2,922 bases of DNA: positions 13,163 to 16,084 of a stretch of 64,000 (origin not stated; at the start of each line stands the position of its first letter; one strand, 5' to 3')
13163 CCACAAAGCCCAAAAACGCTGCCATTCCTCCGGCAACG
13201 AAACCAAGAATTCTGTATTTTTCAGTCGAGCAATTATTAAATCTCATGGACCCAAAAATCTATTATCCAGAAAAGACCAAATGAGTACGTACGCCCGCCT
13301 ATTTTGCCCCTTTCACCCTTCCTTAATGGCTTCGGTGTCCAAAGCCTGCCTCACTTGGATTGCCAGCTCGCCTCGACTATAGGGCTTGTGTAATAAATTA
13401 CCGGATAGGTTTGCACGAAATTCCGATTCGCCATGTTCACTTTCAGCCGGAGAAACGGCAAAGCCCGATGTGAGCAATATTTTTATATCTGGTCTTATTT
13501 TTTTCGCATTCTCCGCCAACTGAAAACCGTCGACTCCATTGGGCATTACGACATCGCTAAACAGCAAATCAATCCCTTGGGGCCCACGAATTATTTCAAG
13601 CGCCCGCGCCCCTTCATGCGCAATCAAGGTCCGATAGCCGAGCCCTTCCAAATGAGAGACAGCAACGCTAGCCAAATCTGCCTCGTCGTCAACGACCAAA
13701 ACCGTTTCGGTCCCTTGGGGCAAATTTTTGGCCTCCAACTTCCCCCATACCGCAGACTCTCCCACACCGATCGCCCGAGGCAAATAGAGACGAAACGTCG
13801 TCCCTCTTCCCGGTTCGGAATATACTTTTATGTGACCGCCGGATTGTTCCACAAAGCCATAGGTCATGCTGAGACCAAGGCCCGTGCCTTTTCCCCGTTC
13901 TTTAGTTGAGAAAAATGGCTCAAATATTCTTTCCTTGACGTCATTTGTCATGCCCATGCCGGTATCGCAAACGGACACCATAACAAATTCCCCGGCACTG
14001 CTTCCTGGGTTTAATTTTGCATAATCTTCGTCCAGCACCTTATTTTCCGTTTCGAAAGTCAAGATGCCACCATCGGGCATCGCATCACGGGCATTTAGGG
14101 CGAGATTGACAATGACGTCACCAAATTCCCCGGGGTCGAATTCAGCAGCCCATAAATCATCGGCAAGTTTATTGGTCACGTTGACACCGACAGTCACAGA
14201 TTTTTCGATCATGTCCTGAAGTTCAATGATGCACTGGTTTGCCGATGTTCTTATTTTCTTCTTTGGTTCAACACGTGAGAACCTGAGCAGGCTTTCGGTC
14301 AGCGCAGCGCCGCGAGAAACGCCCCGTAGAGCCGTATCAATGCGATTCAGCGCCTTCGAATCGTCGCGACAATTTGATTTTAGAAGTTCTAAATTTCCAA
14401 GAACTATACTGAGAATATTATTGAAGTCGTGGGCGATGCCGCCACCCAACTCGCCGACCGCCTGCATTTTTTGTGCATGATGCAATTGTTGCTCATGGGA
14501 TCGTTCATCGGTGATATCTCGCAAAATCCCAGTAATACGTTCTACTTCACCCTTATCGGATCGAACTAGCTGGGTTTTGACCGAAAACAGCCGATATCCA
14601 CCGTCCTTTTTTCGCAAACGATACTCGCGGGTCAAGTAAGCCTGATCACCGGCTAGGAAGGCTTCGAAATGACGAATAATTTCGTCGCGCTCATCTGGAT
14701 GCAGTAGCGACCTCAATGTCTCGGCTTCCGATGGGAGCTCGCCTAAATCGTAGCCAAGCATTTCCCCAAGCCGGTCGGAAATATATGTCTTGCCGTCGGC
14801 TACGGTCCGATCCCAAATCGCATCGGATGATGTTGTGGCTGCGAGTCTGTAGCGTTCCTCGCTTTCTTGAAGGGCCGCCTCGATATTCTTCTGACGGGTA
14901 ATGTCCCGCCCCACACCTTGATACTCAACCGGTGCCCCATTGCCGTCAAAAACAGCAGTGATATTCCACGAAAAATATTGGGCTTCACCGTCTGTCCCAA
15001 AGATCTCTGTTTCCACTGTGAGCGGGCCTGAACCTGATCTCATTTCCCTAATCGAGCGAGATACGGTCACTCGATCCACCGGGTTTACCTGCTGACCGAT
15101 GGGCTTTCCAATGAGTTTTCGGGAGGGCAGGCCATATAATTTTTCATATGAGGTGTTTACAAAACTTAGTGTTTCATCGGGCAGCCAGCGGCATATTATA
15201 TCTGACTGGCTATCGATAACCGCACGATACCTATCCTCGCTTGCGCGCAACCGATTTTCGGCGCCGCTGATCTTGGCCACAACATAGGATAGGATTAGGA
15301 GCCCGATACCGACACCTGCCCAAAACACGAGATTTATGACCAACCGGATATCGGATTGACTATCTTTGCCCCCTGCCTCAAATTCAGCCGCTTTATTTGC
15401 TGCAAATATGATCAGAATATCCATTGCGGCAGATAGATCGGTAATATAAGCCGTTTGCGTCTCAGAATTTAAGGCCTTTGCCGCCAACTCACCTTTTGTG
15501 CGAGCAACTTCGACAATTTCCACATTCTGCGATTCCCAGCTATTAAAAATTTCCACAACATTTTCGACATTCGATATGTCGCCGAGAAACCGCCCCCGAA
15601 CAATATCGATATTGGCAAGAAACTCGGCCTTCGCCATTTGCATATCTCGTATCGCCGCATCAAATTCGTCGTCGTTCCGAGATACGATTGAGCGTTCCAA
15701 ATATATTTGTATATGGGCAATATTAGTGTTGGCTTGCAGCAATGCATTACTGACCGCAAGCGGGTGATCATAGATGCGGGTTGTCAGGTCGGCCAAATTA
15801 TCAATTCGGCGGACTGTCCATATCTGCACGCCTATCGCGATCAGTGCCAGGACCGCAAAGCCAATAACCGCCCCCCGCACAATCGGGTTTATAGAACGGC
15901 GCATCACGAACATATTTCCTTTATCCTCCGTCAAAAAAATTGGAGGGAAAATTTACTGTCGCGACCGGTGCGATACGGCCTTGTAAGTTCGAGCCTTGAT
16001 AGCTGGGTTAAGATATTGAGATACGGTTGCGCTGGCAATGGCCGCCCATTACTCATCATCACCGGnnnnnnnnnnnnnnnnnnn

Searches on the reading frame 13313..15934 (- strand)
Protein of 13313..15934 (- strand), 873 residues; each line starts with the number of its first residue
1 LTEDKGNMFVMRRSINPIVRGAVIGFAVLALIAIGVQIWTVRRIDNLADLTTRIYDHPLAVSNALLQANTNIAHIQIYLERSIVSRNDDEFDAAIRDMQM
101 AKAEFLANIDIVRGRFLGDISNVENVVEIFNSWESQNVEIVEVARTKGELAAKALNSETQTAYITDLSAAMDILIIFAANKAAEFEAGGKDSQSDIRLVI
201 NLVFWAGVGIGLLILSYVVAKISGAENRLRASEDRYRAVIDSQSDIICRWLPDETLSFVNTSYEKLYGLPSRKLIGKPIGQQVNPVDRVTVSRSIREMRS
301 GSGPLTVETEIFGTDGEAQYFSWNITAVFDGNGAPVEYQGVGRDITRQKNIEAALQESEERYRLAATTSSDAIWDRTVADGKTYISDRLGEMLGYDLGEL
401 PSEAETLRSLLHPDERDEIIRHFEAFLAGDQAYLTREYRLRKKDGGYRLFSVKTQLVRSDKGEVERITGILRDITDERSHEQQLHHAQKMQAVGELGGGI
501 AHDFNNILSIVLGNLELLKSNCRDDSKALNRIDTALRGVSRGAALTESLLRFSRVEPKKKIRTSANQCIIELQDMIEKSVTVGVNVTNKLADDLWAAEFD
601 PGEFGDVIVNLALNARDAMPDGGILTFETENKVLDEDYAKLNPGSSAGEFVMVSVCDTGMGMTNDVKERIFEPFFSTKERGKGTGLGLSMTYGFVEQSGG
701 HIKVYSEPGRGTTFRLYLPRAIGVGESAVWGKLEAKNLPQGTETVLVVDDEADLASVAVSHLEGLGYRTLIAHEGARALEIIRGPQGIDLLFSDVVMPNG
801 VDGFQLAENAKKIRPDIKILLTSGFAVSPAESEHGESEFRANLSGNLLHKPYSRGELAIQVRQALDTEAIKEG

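Call 4: search_protein_families(library=pfam, proteins=[window:13313-15934:-], max_evalue=0.001)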
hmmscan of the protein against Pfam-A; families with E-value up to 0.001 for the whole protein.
window:13313-15934:- (873 aa): 9 families
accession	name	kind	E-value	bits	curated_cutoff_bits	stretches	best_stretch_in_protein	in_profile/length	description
PF08447.18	PAS_3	-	7.7e-31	106.7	25.6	2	383-470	2-88/89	PAS fold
PF02518.31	HATPase_c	-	4.3e-19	69.4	26.4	1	604-721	6-110/111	Histidine kinase-, DNA gyrase B-, and HSP90-like ATPase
PF00989.32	PAS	-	9.4e-18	64.7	22.6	2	235-345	2-113/113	PAS fold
PF08448.16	PAS_4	-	8e-17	61.9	23.1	2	241-349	2-109/110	PAS fold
PF13426.13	PAS_9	-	1.8e-15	57.5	27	2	252-346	9-102/103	PAS domain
PF00072.30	Response_reg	-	1.1e-10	42.1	30.2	1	745-830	1-84/111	Response regulator receiver domain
PF00512.31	HisKA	-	1.3e-07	32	26.9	1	497-556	6-64/66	His Kinase A (phospho-acceptor) domain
PF13188.13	PAS_8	-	7.6e-07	29.3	21.8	0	235-286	2-53/65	PAS domain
PF12729.13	4HB_MCP_1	-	3.4e-06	27.2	27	1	23-186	9-174/181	Four helix bundle sensory module for signal transduction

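Call 17: search_protein_families(library=ncbifam, proteins=[window:13313-15934:-], max_evalue=1e-10)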
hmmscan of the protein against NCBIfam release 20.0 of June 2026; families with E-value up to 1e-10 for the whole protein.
window:13313-15934:- (873 aa): 45 families (the best 25 are shown)
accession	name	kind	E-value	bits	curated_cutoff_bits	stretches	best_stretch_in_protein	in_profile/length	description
NF010076.0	PRK13557.1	subfamily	2.6e-114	382.6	631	1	451-867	121-535/540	histidine kinase famiy protein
NF046020.1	HisKinCckABruc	equivalog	3.2e-97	326.4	1000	1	406-866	393-868/868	cell cycle histidine kinase CckA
NF046026.1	HisKinCckACaul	equivalog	2e-71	241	1000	1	465-865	274-676/678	cell cycle histidine kinase CckA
NF010411.0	PRK13837.1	equivalog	1.1e-65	222.1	647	1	470-868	427-815/828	two-component system VirA-like sensor kinase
NF052573.1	HisKinEspAMyxo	equivalog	5.8e-58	196.6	1400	2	472-817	363-705/755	serine histidine kinase EspA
NF052574.1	HisKinEspCMyxo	equivalog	4.8e-56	190.4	1200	1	385-866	313-784/785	serine histidine kinase EspC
NF008468.0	PRK11360.1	equivalog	1.9e-48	165.3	646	1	418-721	322-609/616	two-component system sensor histidine kinase AtoS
NF053781.1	cdiGMPphdstlr2612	equivalog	3.6e-32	111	1600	1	381-487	608-713/1268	Tlr1612 family c-di-GMP phosphodiesterase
NF047466.1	hybrid_RR_LvrB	exception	3.8e-32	111.9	500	1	471-720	130-376/377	hybrid histidine kinase/response regulator LvrB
TIGR00229.1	sensory_box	domain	5.4e-32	110.6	22.9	2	230-355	1-126/126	PAS domain S-box protein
NF041777.1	sens_FixL_Rhizob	equivalog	4.7e-31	108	850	1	483-721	252-482/485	sensor protein FixL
NF007688.0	PRK10364.1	equivalog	5.3e-31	107.9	479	1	478-722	225-453/460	two-component system sensor histidine kinase ZraS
NF008302.0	PRK11091.1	equivalog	2e-29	102.3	838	1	430-816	222-597/779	aerobic respiration two-component sensor histidine kinase ArcB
NF038348.1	T2SS_HK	subfamily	1.5e-28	99.6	450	1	574-719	443-572/574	histidine kinase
NF041880.1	EPS_EpsF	equivalog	6.8e-27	94.1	900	1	356-719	140-492/492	response regulator EpsF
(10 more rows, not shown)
